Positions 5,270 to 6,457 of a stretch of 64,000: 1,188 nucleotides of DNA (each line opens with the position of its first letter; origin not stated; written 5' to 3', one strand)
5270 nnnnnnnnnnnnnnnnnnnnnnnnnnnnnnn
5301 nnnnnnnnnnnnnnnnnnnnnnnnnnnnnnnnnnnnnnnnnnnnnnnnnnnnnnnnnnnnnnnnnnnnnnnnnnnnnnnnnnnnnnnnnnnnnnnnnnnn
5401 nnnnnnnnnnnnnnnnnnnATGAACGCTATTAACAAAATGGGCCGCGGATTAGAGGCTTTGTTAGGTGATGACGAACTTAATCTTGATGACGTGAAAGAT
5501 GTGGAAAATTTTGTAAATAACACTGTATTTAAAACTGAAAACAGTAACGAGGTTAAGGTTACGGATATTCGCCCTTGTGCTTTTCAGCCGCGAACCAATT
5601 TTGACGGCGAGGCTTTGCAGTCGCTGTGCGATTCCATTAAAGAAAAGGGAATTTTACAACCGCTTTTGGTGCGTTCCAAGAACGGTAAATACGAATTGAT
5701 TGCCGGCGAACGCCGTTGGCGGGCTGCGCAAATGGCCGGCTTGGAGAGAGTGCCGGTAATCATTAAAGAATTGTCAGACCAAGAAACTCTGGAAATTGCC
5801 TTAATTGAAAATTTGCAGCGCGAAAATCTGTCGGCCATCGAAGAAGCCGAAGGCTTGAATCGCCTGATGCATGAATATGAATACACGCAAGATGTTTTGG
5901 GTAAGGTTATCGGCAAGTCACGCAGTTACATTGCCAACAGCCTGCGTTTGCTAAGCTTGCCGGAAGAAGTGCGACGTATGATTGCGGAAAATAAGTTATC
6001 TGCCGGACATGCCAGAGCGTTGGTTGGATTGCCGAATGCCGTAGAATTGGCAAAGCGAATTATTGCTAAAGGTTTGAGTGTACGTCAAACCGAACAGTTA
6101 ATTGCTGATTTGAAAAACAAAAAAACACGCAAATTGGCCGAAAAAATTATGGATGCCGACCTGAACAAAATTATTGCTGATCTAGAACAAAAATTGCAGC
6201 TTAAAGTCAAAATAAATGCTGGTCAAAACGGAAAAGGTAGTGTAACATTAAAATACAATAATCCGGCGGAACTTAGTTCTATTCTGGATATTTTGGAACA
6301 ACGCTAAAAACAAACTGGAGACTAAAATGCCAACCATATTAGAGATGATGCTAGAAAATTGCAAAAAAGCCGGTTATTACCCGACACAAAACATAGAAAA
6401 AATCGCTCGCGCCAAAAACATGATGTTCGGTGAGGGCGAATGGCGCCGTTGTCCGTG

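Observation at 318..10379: Strictly co-oriented 15-17 bp motif (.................) clustered in the origin-proximal 10 kb, embedded in coding DNA in multiple frames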

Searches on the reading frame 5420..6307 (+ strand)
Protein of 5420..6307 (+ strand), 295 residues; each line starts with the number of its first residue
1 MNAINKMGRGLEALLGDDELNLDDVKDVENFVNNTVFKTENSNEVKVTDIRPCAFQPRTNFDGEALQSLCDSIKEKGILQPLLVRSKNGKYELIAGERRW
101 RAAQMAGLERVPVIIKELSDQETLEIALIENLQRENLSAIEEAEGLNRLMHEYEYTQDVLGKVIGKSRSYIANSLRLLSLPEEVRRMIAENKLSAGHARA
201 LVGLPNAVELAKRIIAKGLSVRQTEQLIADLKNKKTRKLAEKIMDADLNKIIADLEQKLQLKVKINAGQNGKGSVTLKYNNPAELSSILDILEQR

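Call 7: search_protein_families(library=ncbifam, proteins=[window:5420-6307:+], max_evalue=0.00001)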
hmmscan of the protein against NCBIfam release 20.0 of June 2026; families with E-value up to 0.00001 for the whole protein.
window:5420-6307:+ (295 aa): 6 families
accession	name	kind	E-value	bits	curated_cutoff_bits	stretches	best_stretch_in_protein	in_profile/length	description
TIGR04285.1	nucleoid_noc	exception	5.5e-73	245.5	315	1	43-243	3-206/255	nucleoid occlusion protein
TIGR00180.1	parB_part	domain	9.2e-56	188.5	58.45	1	40-214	3-185/186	ParB/RepB/Spo0J family partition protein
TIGR03734.1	PRTRC_parB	hypoth_equivalog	1e-35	123.4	278.6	1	55-232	6-190/555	PRTRC system ParB family protein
TIGR03454.1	partition_RepB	equivalog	6.9e-18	65.1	201.5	1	34-222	56-238/325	plasmid partitioning protein RepB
NF010406.0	PRK13832.1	subfamily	1e-12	47.5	640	1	64-179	27-143/578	plasmid partitioning protein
NF010440.0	PRK13866.1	equivalog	8.8e-09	34.9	522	1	65-148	89-174/336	plasmid partitioning protein RepB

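Call 8: find_encoding_contigs(protein=window:5420-6307:+, flank=10000, max_places=6)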
Protein window:5420-6307:+ (295 aa): 6 contigs read that carry it; 4 places shown.
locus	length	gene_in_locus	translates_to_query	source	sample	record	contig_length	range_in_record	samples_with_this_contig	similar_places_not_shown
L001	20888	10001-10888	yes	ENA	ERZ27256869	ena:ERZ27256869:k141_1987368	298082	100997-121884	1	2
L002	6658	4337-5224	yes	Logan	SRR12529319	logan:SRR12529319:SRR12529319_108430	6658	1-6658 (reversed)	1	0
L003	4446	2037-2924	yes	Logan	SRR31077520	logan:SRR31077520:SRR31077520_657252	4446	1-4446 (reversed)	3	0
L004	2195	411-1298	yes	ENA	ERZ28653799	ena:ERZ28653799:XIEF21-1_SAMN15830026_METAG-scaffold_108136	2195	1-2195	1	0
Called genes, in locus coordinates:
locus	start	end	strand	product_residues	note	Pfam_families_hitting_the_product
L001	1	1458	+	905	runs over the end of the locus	PF02739:5_3_exonuc_N, PF01367:5_3_exonuc, PF00476:DNA_pol_A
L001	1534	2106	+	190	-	-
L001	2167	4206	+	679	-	-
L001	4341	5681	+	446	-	PF10396:TrmE_N, PF12631:MnmE_helical, PF00350:Dynamin_N (faint), PF01926:MMR_HSR1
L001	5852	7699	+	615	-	PF00890:FAD_binding_2 (faint), PF01134:GIDA, PF07992:Pyr_redox_2 (faint), PF12831:FAD_oxidored, PF21680:GIDA_C_1st, PF13932:SAM_GIDA_C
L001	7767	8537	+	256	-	PF02811:PHP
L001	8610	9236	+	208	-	PF02527:GidB, PF13847:Methyltransf_31 (weak)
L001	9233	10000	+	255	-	PF00142:Fer4_NifH (weak), PF01656:CbiA, PF02374:ArsA_ATPase (weak), PF06564:CBP_BcsQ, PF09140:MipZ, PF10609:ParA, PF13614:AAA_31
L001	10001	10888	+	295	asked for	PF02195:ParB_N, PF17762:HTH_ParB, PF23552:ParB_C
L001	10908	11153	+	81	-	-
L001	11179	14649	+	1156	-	PF02811:PHP, PF07733:DNA_pol3_alpha, PF17657:DNA_pol3_finger, PF14579:HHH_6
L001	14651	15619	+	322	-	-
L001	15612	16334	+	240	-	PF00023:Ank (faint), PF12796:Ank_2, PF13606:Ank_3 (faint), PF23745:ANK_LRRK2 (faint), PF12796:Ank_2, PF13857:Ank_5, PF13637:Ank_4 (weak)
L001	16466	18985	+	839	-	PF03030:H_PPase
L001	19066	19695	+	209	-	PF01914:MarC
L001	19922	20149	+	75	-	-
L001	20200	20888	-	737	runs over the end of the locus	PF02534:T4SS-DNA_transf, PF10412:TrwB_AAD_bind, PF12696:TraG-D_C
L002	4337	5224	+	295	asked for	PF02195:ParB_N, PF17762:HTH_ParB, PF23552:ParB_C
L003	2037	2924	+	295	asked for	PF02195:ParB_N, PF17762:HTH_ParB, PF23552:ParB_C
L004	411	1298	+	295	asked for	PF02195:ParB_N, PF17762:HTH_ParB, PF23552:ParB_C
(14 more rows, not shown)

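Call 11: find_homologous_proteins(query=window:5420-6307:+, max_evalue=1e-20)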
Query window:5420-6307:+ (295 aa): 8000 proteins with E <= 1e-20 among 8000 candidates; the best 120 are listed.
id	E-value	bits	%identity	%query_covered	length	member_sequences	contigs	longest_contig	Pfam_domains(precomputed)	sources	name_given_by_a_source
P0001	3.6e-181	619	100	100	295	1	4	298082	PF17762.9,PF23552.3,PF02195.27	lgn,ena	-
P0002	2.0e-180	616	100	100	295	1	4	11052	PF17762.9,PF23552.3,PF02195.27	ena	-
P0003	2.4e-180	616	100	100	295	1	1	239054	PF17762.9,PF23552.3,PF02195.27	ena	-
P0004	1.1e-179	614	99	100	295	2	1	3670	PF17762.9,PF23552.3,PF02195.27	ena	-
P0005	1.1e-179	614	99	100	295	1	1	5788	PF17762.9,PF23552.3,PF02195.27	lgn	-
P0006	2.1e-177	606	100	98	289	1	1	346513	PF17762.9,PF23552.3,PF02195.27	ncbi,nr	ncbi:MAG: ParB/RepB/Spo0J family partition protein [Alphaproteobacteria bacterium]|nr:ParB/RepB/Spo0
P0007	1.9e-176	603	97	100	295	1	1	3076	PF17762.9,PF23552.3,PF02195.27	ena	-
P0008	4.0e-175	599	97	100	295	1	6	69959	PF17762.9,PF23552.3,PF02195.27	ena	-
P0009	1.2e-155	535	88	100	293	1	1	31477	PF17762.9,PF23552.3,PF02195.27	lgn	-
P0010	1.9e-152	525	84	100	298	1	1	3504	PF17762.9,PF23552.3,PF02195.27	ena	-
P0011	3.6e-151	520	82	100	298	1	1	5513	PF16344.11,PF17762.9,PF23552.3,PF02195.27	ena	-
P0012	4.7e-151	520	82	100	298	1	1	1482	PF16344.11,PF17762.9,PF23552.3,PF02195.27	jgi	-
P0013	2.0e-144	498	82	98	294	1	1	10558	PF17762.9,PF23552.3,PF02195.27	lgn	-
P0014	4.4e-138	477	76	100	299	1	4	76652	PF17762.9,PF23552.3,PF02195.27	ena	-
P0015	1.2e-136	473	79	91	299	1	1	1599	PF17762.9,PF23552.3,PF02195.27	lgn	-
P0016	2.1e-135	469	74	100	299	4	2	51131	PF17762.9,PF23552.3,PF02195.27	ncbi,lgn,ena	ncbi:MAG: ParB/RepB/Spo0J family partition protein [Alphaproteobacteria bacterium]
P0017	2.9e-135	468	74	100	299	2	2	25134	PF17762.9,PF23552.3,PF02195.27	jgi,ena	-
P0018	3.0e-134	465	73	100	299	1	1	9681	PF17762.9,PF23552.3,PF02195.27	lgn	-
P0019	2.3e-133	462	73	100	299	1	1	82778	PF17762.9,PF23552.3,PF02195.27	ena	-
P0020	8.2e-133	460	72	100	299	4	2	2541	PF17762.9,PF23552.3,PF02195.27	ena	-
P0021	4.7e-132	458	75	98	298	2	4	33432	PF17762.9,PF23552.3,PF02195.27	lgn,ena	-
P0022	5.7e-132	457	75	100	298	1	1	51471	PF17762.9,PF23552.3,PF02195.27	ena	-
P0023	6.4e-132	457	76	100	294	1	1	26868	PF17762.9,PF23552.3,PF02195.27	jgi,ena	-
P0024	2.3e-131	455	73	98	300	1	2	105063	PF17762.9,PF23552.3,PF02195.27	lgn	-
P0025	2.4e-131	455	73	98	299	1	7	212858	PF17762.9,PF23552.3,PF02195.27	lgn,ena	-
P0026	1.1e-130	453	76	91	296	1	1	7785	PF17762.9,PF23552.3,PF02195.27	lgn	-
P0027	1.1e-130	453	76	91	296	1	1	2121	PF17762.9,PF23552.3,PF02195.27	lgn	-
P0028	1.7e-130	453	75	100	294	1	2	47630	PF17762.9,PF23552.3,PF02195.27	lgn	-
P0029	2.1e-130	452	76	91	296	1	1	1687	PF17762.9,PF23552.3,PF02195.27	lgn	-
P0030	2.9e-130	452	76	91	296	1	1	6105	PF17762.9,PF23552.3,PF02195.27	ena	-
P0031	3.4e-130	452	74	100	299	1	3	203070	PF17762.9,PF23552.3,PF02195.27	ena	-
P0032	4.0e-130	451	75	100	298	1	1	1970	PF17762.9,PF23552.3,PF02195.27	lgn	-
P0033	4.2e-130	451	75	100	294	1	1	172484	PF17762.9,PF23552.3,PF02195.27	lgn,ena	-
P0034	7.8e-130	450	75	100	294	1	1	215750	PF17762.9,PF23552.3,PF02195.27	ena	-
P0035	1.1e-129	450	74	100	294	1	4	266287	PF17762.9,PF23552.3,PF02195.27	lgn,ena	-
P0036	1.1e-129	450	74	100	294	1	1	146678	PF17762.9,PF23552.3,PF02195.27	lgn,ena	-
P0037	1.9e-129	449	76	91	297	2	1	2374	PF17762.9,PF23552.3,PF02195.27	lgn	-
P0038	3.2e-129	448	74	100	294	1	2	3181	PF17762.9,PF23552.3,PF02195.27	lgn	-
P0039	8.4e-129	447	75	100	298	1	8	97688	PF17762.9,PF23552.3,PF02195.27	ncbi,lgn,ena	-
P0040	1.2e-128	446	72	100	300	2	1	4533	PF17762.9,PF23552.3,PF02195.27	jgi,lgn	jgi:ParB family chromosome partitioning protein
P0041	1.5e-128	446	74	100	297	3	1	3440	PF17762.9,PF23552.3,PF02195.27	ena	-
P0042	1.7e-128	446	74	100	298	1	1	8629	PF17762.9,PF23552.3,PF02195.27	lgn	-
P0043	2.8e-128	445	73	100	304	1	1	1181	PF17762.9,PF23552.3,PF02195.27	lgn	-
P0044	3.1e-128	445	73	100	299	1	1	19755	PF17762.9,PF23552.3,PF02195.27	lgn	-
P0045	3.1e-128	445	73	100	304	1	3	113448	PF17762.9,PF23552.3,PF02195.27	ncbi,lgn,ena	-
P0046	4.4e-128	445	71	100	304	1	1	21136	PF17762.9,PF23552.3,PF02195.27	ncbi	-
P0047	5.8e-128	444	73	100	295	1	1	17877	PF17762.9,PF23552.3,PF02195.27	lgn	-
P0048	8.1e-128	444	73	100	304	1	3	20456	PF17762.9,PF23552.3,PF02195.27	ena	-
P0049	8.2e-128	444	73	100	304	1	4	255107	PF17762.9,PF23552.3,PF02195.27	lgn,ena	-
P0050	1.2e-127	443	73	100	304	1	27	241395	PF17762.9,PF23552.3,PF02195.27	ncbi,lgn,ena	-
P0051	1.4e-127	443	73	100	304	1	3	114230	PF17762.9,PF23552.3,PF02195.27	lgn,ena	-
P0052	1.5e-127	443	74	100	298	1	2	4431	PF17762.9,PF23552.3,PF02195.27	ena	-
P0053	1.6e-127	443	73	100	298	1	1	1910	PF17762.9,PF23552.3,PF02195.27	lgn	-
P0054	2.1e-127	442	73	100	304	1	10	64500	PF17762.9,PF23552.3,PF02195.27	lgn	-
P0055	2.2e-127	442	71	100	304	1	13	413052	PF17762.9,PF23552.3,PF02195.27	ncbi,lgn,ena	-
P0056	2.3e-127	442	72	100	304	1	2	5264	PF17762.9,PF23552.3,PF02195.27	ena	-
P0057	2.5e-127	442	72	100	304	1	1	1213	PF17762.9,PF23552.3,PF02195.27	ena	-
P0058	2.5e-127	442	72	100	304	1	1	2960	PF17762.9,PF23552.3,PF02195.27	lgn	-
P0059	2.8e-127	442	73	100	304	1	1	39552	PF17762.9,PF23552.3,PF02195.27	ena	-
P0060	3.1e-127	442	72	100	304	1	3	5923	PF17762.9,PF23552.3,PF02195.27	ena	-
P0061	3.8e-127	442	72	100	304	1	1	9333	PF17762.9,PF23552.3,PF02195.27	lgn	-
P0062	3.9e-127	442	72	100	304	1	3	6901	PF17762.9,PF23552.3,PF02195.27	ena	-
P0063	4.3e-127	441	72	100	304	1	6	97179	PF17762.9,PF23552.3,PF02195.27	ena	-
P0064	4.3e-127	441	72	100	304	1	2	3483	PF17762.9,PF23552.3,PF02195.27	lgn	-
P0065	4.5e-127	441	71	100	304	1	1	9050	PF17762.9,PF23552.3,PF02195.27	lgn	-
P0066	4.6e-127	441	72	100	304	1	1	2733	PF17762.9,PF23552.3,PF02195.27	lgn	-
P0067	4.9e-127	441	72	100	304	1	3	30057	PF17762.9,PF23552.3,PF02195.27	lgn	-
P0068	6.3e-127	441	72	100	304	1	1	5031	PF17762.9,PF23552.3,PF02195.27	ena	-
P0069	6.5e-127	441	72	100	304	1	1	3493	PF17762.9,PF23552.3,PF02195.27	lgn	-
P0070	6.5e-127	441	71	100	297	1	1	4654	PF17762.9,PF23552.3,PF02195.27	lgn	-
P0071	6.7e-127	441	73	95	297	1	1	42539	PF17762.9,PF23552.3,PF02195.27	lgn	-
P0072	7.2e-127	441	72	98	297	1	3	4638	PF17762.9,PF23552.3,PF02195.27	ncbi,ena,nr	ncbi:MAG: ParB/RepB/Spo0J family partition protein [Alphaproteobacteria bacterium]|nr:ParB/RepB/Spo0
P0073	7.3e-127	441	71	100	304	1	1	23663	PF17762.9,PF23552.3,PF02195.27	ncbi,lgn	-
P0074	8.5e-127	440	72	100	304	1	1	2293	PF17762.9,PF23552.3,PF02195.27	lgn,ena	-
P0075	8.8e-127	440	72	100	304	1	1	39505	PF17762.9,PF23552.3,PF02195.27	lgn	-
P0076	1.1e-126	440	72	100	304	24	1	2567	PF17762.9,PF23552.3,PF02195.27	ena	-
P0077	1.6e-126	440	73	100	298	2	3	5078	PF17762.9,PF23552.3,PF02195.27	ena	-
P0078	3.2e-126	439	70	100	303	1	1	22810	PF17762.9,PF23552.3,PF02195.27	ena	-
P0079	4.5e-126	438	70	100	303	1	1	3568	PF17762.9,PF23552.3,PF02195.27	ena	-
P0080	4.6e-126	438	70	100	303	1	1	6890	PF17762.9,PF23552.3,PF02195.27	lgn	-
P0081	4.7e-126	438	73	100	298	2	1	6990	PF17762.9,PF23552.3,PF02195.27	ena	-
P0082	5.8e-126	438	71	100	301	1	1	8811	PF17762.9,PF23552.3,PF02195.27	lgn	-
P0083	5.9e-126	438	70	100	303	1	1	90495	PF17762.9,PF23552.3,PF02195.27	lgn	-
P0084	6.8e-126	437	71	100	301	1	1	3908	PF17762.9,PF23552.3,PF02195.27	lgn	-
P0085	7.4e-126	437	70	100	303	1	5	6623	PF17762.9,PF23552.3,PF02195.27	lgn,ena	-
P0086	8.4e-126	437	70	100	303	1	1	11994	PF17762.9,PF23552.3,PF02195.27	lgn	-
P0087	8.7e-126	437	70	100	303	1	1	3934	PF17762.9,PF23552.3,PF02195.27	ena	-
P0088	8.9e-126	437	70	100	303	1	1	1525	PF17762.9,PF23552.3,PF02195.27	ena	-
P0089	9.0e-126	437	72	100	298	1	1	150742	PF17762.9,PF23552.3,PF02195.27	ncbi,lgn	-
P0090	9.0e-126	437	70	100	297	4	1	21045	PF17762.9,PF23552.3,PF02195.27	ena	-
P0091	9.3e-126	437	70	100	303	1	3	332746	PF17762.9,PF23552.3,PF02195.27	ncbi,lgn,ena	-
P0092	9.7e-126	437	70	100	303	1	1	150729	PF17762.9,PF23552.3,PF02195.27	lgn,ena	-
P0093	1.0e-125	437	70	100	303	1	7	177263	PF17762.9,PF23552.3,PF02195.27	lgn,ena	-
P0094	1.1e-125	437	70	100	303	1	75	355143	PF17762.9,PF23552.3,PF02195.27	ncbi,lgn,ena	-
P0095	1.2e-125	437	71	100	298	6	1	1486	PF17762.9,PF23552.3,PF02195.27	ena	-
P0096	1.2e-125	437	70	100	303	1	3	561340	PF17762.9,PF23552.3,PF02195.27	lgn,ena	-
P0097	1.3e-125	437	70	100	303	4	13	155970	PF17762.9,PF23552.3,PF02195.27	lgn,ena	-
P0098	1.4e-125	436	70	100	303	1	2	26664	PF17762.9,PF23552.3,PF02195.27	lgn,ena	-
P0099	1.6e-125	436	70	100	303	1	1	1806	PF17762.9,PF23552.3,PF02195.27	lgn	-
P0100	1.6e-125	436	70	100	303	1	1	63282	PF17762.9,PF23552.3,PF02195.27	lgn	-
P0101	1.6e-125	436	70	100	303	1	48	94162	PF17762.9,PF23552.3,PF02195.27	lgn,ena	-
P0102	1.7e-125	436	70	100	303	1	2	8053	PF17762.9,PF23552.3,PF02195.27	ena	-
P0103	1.7e-125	436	70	100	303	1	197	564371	PF17762.9,PF23552.3,PF02195.27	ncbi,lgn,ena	-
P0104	1.8e-125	436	70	100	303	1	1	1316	PF17762.9,PF23552.3,PF02195.27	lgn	-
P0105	1.9e-125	436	70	100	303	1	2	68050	PF17762.9,PF23552.3,PF02195.27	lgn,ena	-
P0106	1.9e-125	436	70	100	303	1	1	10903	PF17762.9,PF23552.3,PF02195.27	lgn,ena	-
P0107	1.9e-125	436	70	100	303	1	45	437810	PF17762.9,PF23552.3,PF02195.27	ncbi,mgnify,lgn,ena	mgnify:FL=1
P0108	2.0e-125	436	70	100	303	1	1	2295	PF17762.9,PF23552.3,PF02195.27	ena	-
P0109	2.1e-125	436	70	100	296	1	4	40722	PF17762.9,PF23552.3,PF02195.27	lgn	-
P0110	2.2e-125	436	70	100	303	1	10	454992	PF17762.9,PF23552.3,PF02195.27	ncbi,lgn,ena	-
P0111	2.2e-125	436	70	100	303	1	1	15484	PF17762.9,PF23552.3,PF02195.27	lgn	-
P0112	2.3e-125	436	70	100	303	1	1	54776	PF17762.9,PF23552.3,PF02195.27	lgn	-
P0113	2.4e-125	436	70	100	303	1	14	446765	PF17762.9,PF23552.3,PF02195.27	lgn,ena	-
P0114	2.4e-125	436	70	100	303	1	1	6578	PF17762.9,PF23552.3,PF02195.27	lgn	-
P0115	2.7e-125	436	70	100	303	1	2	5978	PF17762.9,PF23552.3,PF02195.27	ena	-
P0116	2.7e-125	436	70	100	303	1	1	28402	PF17762.9,PF23552.3,PF02195.27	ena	-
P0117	2.7e-125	436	70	100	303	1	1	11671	PF17762.9,PF23552.3,PF02195.27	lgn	-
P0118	2.8e-125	435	70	100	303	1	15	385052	PF17762.9,PF23552.3,PF02195.27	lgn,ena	-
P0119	2.8e-125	435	70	100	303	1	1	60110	PF17762.9,PF23552.3,PF02195.27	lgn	-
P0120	2.9e-125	435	74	100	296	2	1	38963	PF17762.9,PF23552.3,PF02195.27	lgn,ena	-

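Call 13: find_related_loci(query=window:5420-6307:+, collection=genome_contigs, flank=10000)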
Query window:5420-6307:+ (295 aa) in genome_contigs; peptide patterns used: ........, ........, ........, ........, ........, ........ (x = any residue, [..] = any of these).
599 stretches matched a pattern (row limit reached: there are more); 557 encode a relative of the query (tblastn E <= 1e-3); the best 80 are kept; 80 distinct loci.
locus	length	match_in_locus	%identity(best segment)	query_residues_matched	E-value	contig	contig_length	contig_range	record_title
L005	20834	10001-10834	66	17-295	1e-116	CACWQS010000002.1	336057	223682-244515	MAG: uncultured proteobacterium isolate RUG10838 genome assembly, contig: RUG10838_asm_2, whole genome shotgun sequence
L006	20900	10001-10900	61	1-295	1e-113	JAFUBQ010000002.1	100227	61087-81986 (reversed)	MAG: Alphaproteobacteria bacterium isolate RGIG4347 Roe_deer_Jejunum-1__c70, whole genome shotgun sequence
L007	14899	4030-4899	55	1-294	3e-99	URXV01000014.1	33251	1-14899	uncultured Rickettsiales bacterium isolate UMGS1453 genome assembly, contig: NODE_212_length_33251_cov_8.492198, whole g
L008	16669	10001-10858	46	5-289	1e-73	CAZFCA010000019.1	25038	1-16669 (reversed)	MAG TPA_asm: uncultured Rhodospirillaceae bacterium isolate SRP192927_co4_464 genome assembly, contig: NODE_3559_length_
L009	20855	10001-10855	46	5-289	1e-72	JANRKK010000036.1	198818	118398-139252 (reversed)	MAG: Alphaproteobacteria bacterium isolate bins.322 k141_2748520, whole genome shotgun sequence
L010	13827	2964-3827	46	1-281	4e-71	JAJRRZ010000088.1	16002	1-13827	MAG: Alphaproteobacteria bacterium isolate Dive100_bin3.95 k141_360617, whole genome shotgun sequence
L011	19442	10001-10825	46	2-279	2e-70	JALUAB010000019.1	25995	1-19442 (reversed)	MAG: Hyphomicrobiales bacterium isolate S141_metabat2_scaf2bin.193 S141_NODE_1283_length_25995_cov_23.546273, whole geno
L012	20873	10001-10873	44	7-292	5e-70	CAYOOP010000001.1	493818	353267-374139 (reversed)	MAG TPA_asm: uncultured Rickettsiales bacterium isolate SRP150892_co1_88 genome assembly, contig: NODE_3_length_493818_c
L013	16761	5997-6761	48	40-293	1e-69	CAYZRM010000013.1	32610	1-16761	MAG TPA_asm: uncultured Coxiellaceae bacterium isolate SRP199154_co2_133 genome assembly, contig: NODE_777_length_32610_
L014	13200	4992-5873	44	7-292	9e-70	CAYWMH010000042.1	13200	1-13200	MAG TPA_asm: uncultured Verrucomicrobiota bacterium isolate SRP092796_co6_177 genome assembly, contig: NODE_6598_length_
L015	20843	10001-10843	45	7-294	2e-69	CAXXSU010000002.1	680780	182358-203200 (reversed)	MAG: Alphaproteobacteria bacterium isolate cd18d32c-a82a-44c3-ae41-1116c718a0d5 genome assembly, contig: contig_2, whole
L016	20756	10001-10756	50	47-292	3e-69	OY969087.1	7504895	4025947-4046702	MAG: uncultured delta proteobacterium isolate MFD01721.bin.c.1 genome assembly, chromosome: 1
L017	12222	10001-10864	44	7-289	5e-69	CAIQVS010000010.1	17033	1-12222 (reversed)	MAG: uncultured proteobacterium isolate I3b_bin-431 genome assembly, contig: bin-431:010/454, whole genome shotgun seque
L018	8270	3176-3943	46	45-292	5e-69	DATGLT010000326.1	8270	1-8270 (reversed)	MAG TPA_asm: Verrucomicrobiia bacterium isolate SMAG_U9893 k141_587888, whole genome shotgun sequence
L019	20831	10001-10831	43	5-292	6e-69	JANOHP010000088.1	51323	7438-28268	MAG: Hyphomicrobiales bacterium isolate SOY_63_metabat_458 SOY_63_k141_3492308, whole genome shotgun sequence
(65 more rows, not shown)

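Call 16: find_encoding_contigs(protein=P0009, flank=10000, max_places=2)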
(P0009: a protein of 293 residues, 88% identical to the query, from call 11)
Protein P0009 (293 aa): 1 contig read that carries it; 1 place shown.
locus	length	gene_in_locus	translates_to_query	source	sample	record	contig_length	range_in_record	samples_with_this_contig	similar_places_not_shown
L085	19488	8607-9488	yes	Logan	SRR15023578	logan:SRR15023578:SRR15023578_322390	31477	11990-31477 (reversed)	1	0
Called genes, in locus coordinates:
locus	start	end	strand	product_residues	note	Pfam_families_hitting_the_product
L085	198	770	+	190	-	-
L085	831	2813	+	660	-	-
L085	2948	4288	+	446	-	PF10396:TrmE_N, PF12631:MnmE_helical, PF00350:Dynamin_N (faint), PF01926:MMR_HSR1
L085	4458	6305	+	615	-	PF00890:FAD_binding_2 (faint), PF01134:GIDA, PF07992:Pyr_redox_2 (faint), PF12831:FAD_oxidored, PF21680:GIDA_C_1st, PF13932:SAM_GIDA_C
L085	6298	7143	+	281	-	PF02811:PHP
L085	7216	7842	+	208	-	PF02527:GidB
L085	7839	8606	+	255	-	PF00142:Fer4_NifH (weak), PF01656:CbiA, PF02374:ArsA_ATPase (weak), PF06564:CBP_BcsQ, PF09140:MipZ, PF10609:ParA, PF13614:AAA_31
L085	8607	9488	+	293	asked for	PF02195:ParB_N, PF17762:HTH_ParB, PF23552:ParB_C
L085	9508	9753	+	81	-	-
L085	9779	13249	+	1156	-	PF02811:PHP, PF07733:DNA_pol3_alpha, PF17657:DNA_pol3_finger, PF14579:HHH_6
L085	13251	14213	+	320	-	-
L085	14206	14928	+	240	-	PF23745:ANK_LRRK2 (faint), PF13606:Ank_3 (faint), PF12796:Ank_2 (weak), PF00023:Ank (faint), PF13637:Ank_4 (faint), PF13857:Ank_5 (faint), PF12796:Ank_2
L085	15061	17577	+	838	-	PF03030:H_PPase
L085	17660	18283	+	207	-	PF01914:MarC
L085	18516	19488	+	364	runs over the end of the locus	-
